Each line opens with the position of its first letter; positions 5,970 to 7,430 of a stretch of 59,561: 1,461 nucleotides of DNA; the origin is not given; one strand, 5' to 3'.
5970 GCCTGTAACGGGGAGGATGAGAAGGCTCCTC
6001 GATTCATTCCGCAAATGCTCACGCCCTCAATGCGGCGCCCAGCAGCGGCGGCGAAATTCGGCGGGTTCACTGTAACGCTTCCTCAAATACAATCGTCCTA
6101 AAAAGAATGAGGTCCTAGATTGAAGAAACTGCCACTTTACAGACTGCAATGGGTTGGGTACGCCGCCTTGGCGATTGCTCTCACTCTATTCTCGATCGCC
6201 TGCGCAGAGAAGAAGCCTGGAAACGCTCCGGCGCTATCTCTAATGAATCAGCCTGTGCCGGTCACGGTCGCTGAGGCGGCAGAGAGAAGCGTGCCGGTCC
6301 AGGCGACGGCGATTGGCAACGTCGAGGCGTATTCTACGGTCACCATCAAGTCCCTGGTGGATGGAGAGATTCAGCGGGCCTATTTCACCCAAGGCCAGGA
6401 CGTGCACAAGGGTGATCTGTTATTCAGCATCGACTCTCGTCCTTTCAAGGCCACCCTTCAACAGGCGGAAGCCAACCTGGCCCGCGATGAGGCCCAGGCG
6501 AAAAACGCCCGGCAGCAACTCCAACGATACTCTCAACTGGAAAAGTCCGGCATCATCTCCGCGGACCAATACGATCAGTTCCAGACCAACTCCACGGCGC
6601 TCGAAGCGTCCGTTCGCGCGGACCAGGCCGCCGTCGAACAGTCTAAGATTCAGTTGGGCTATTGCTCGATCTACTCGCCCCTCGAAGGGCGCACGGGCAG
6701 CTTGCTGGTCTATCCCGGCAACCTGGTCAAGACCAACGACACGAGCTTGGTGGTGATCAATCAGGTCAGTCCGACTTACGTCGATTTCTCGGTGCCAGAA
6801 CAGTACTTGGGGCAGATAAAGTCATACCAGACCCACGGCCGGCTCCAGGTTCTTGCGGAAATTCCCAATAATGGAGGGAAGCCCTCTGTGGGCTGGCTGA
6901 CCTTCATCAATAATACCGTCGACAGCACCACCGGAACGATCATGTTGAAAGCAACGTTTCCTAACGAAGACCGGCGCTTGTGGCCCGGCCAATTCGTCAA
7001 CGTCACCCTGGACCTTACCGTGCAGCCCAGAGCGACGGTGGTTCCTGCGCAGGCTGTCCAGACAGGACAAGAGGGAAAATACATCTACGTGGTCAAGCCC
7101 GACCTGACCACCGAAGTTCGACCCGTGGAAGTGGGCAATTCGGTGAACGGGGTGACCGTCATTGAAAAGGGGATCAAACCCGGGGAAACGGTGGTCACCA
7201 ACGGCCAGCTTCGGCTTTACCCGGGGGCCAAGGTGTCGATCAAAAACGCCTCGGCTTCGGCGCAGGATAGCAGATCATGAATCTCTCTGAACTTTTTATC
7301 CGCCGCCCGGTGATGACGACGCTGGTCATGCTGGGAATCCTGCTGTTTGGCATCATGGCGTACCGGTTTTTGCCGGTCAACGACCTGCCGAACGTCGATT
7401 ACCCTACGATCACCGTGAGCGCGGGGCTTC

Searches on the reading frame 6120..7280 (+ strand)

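Call 56: search_protein_families(library=pfam, proteins=[window:6120-7280:+], max_evalue=0.0001)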
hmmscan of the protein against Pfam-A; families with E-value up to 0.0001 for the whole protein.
window:6120-7280:+ (386 aa): 3 families
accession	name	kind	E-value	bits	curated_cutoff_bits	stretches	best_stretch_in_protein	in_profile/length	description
PF16576.10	HlyD_D23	-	1.5e-18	67.4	30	1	69-293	15-214/214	Barrel-sandwich domain of CusB or HlyD membrane-fusion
PF13437.12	HlyD_3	-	1.1e-09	39.4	22.2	0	184-288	2-104/106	HlyD family secretion protein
PF13533.13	Biotin_lipoyl_2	-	9.6e-05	22.6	29.8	1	74-105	1-32/32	Biotin-lipoyl like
